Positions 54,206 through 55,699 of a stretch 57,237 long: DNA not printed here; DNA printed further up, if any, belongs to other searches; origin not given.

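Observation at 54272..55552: Strongly promoted, membrane-anchored protein made of about 50 tandem Tyr-containing hexapeptides (PGSYxV)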

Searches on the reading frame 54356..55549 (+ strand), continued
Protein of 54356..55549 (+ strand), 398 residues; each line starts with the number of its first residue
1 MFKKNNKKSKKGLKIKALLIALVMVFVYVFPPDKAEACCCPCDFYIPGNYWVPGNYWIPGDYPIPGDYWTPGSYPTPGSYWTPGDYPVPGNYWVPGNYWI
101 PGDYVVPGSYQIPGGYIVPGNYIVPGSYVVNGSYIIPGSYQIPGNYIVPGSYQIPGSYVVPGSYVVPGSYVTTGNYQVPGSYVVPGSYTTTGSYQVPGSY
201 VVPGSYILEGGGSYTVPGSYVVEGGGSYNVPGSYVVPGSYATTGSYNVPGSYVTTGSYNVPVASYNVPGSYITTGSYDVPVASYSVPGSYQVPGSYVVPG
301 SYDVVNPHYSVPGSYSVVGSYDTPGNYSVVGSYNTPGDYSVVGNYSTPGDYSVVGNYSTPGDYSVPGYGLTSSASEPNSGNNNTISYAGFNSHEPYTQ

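Call 59: search_dna_similar(query=window:54356-55549:+, collection=phages, mode=protein, max_evalue=0.001, max_rows=25)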
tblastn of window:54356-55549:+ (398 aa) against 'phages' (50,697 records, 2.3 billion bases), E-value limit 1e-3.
Records with a match: 17; places in all: 39; records where one place covers at least 80% of the query: 0.
Best place of each record, by identity: <60% 17.
By first word of the organism name: Streptococcus 6; Xanthomonas 3; Enterococcus 2; Aeromonas 2; uncultured 1; Microcystis 1; Curvibacter 1; Ruminococcus 1.
By host as written in the record: Streptococcus thermophilus 3; - 2; Enterococcus faecalis 2; Xanthomonas citri 2; Streptococcus suis ST1 1; Microcystis elabens 1; Curvibacter sp. IMCC26059 1; [Ruminococcus] gnavus ATCC 29149 1; and 4 more.
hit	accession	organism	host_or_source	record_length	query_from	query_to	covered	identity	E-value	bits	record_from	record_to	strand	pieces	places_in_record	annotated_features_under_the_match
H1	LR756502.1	uncultured phage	metagenomic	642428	52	292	61%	27.3%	1e-3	47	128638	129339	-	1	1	record has no annotation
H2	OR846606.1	Enterococcus phage Efs 1-1-1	Enterococcus faecalis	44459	65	207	34%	47.4%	2e-5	101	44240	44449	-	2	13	record has no annotation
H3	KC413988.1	Streptococcus phage phiST1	Streptococcus suis ST1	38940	51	246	49%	28.2%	4e-5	52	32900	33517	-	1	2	hypothetical protein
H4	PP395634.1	Microcystis phage Mel-JY01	Microcystis elabens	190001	47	301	64%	20.3%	7e-11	70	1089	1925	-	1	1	hypothetical protein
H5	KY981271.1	Curvibacter phage P26059A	Curvibacter sp. IMCC26059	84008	48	210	41%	31.3%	4e-8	62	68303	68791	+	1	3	putative acyltransferase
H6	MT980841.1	Ruminococcus phage phiRM10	[Ruminococcus] gnavus ATCC 29149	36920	53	197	36%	31.1%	2e-12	75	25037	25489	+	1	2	gp34: hypothetical protein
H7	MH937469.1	Streptococcus phage CHPC919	Streptococcus thermophilus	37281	48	172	31%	31.5%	5e-4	49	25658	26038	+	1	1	hypothetical protein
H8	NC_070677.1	Streptococcus phage CHPC919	Streptococcus thermophilus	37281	48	172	31%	31.5%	5e-4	49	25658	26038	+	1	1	hypothetical protein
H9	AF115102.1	Streptococcus phage Sfi19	-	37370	48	172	31%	30.7%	7e-4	48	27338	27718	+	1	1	orf229: orf229 gp | orf129: orf129 gp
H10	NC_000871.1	Streptococcus phage Sfi19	Streptococcus thermophilus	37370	48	172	31%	30.7%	7e-4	48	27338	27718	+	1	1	hypothetical protein (x2)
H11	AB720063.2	Xanthomonas phage CP1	Xanthomonas citri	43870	77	193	29%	32.5%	4e-5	52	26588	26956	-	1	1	hypothetical protein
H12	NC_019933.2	Xanthomonas phage CP1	Xanthomonas citri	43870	77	193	29%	32.5%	4e-5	52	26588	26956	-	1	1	hypothetical protein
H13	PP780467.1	Xanthomonas phage MK21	Xanthomonas citri XCC27-12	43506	77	196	30%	31.5%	5e-5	51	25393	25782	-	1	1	polymer-forming cytoskeletal protein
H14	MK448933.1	Streptococcus phage Javan420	Streptococcus phocae C-4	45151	46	158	28%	31.3%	3e-5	52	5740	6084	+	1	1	glycerol kinase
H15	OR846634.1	Enterococcus phage Efs 1-1-1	Enterococcus faecalis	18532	126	193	17%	50.0%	4e-4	49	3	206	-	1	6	record has no annotation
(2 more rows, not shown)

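Call 60: get_annotated_region(hit=H6, flank=3000)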
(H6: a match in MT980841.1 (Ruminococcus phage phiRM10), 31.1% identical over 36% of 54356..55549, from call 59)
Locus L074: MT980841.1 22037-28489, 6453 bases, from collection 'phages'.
description: Ruminococcus phage phiRM10, complete genome.
organism: Ruminococcus phage phiRM10 (NCBI taxid 2772516)
taxonomy: Viruses; Duplodnaviria; Heunggongvirae; Uroviricota; Caudoviricetes
host: [Ruminococcus] gnavus ATCC 29149; source: bovine feces; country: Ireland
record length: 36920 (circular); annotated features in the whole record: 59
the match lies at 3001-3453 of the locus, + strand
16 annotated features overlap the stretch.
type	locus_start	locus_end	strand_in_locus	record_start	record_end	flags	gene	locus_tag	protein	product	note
CDS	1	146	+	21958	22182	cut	gp25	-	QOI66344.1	hypothetical protein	-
CDS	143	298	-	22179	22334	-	gp26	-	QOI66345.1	hypothetical protein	-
CDS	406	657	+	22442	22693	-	gp27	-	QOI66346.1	hypothetical protein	-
CDS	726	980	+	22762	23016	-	gp28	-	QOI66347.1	hypothetical protein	-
CDS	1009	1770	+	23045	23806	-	gp29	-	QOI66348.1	DNA-binding anti-repressor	DNA-binding anti-repressor [Paenibacillus phage Vegas]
CDS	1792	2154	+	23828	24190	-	gp30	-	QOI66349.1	coiled coil segment-containing protein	-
CDS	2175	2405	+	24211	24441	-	gp31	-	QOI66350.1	regulatory protein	Regulatory phage protein cox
CDS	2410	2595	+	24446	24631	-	gp32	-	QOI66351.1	hypothetical protein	-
CDS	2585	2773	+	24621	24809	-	gp33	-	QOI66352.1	transmembrane domain containing protein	-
CDS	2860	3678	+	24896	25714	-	gp34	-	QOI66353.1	hypothetical protein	hypothetical protein Sfi19p28 [Streptococcus virus Sfi19]/putative acyltransferase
CDS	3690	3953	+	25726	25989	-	gp35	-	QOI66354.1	hypothetical protein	-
CDS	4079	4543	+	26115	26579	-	gp36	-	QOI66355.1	hypothetical protein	Mu Gam like protein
CDS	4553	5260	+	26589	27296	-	gp37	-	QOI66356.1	Rad52/22 family single-strand annealing protein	-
CDS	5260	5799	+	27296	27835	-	gp38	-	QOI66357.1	hypothetical protein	hypothetical protein [Lactobacillus virus LLKu]/NinB recombinase phage lambda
CDS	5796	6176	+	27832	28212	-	gp39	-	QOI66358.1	recombinase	NinG recombinase phage lambda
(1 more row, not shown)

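Call 72: search_solved_structures(query=window:54356-55549:+, max_evalue=0.5, show_alignments=2)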
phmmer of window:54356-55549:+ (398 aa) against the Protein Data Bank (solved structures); distinct sequences matched with E-value up to 0.5: 2.
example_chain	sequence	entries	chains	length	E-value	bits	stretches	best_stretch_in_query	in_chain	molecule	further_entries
4eqy_A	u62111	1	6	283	0.042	15.6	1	307-349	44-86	Acyl-[acyl-carrier-protein]--UDP-N-acetylglucosamine O-acyltransferase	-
6p2a_A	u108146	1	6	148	0.2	13.3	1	318-357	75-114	CHIMERA OF BACTERIOPHAGE OBP GP146 AND A T4 GP5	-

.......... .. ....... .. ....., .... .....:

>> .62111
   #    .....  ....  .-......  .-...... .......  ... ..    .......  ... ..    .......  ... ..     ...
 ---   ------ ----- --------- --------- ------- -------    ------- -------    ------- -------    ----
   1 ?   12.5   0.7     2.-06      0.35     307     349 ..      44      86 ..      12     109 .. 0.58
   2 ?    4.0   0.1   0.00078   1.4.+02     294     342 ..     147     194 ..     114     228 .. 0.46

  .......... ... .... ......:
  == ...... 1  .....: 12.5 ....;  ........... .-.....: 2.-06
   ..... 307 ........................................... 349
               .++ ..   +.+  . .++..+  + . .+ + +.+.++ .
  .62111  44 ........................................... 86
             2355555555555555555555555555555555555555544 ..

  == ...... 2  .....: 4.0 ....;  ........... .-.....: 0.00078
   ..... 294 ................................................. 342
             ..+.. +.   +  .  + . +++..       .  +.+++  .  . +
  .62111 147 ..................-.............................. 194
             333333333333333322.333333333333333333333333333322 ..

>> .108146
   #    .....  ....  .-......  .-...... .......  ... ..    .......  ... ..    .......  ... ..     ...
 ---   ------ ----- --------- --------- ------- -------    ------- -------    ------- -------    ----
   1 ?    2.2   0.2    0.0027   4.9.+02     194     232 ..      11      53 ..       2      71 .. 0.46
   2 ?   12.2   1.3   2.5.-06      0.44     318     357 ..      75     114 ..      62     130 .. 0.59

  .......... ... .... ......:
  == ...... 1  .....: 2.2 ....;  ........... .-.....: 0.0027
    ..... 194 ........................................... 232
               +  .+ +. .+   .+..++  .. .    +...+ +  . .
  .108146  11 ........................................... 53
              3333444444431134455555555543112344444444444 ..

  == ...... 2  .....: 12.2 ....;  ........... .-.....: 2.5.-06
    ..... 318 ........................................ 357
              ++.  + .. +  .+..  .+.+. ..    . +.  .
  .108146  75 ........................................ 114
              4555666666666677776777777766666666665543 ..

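Call 73: search_protein_families(library=pfam, proteins=[L074:2860-3675:+, P0116, P0132], max_evalue=0.1)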
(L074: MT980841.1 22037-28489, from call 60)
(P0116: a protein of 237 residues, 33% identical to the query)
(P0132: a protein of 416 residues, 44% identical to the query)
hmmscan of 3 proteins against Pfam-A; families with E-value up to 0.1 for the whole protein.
L074:2860-3675:+ (272 aa): 4 families
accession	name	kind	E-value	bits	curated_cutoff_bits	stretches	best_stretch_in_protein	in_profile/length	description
PF18836.7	B_solenoid_ydck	-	1.5e-41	137.1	30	8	105-121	1-17/17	YdcK Beta solenoid repeat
PF04519.19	Bactofilin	-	3.5e-10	40.4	27.9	2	99-180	7-83/98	Polymer-forming cytoskeletal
PF20854.2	LED_rpt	-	0.044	14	59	0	129-169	133-173/176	LED repeat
PF14341.11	PilX_N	-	0.078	13.4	25.5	0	102-125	27-50/51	PilX N-terminal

P0116 (237 aa): 3 families
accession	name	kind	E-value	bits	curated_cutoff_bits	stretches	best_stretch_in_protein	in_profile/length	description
PF18836.7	B_solenoid_ydck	-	1.3e-29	99.9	30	5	130-146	1-17/17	YdcK Beta solenoid repeat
PF04519.19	Bactofilin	-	0.00037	21.1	27.9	1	38-122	5-95/98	Polymer-forming cytoskeletal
PF01849.23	NAC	-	0.057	13.8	21.3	0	105-132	30-56/57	NAC domain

P0132 (416 aa): 0 families
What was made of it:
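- On YdcK beta-solenoid repeat (PF18836) / bactofilin (PF04519): The phage relative gp34 scores 1.5e-41 and 3.5e-10 (call 73).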
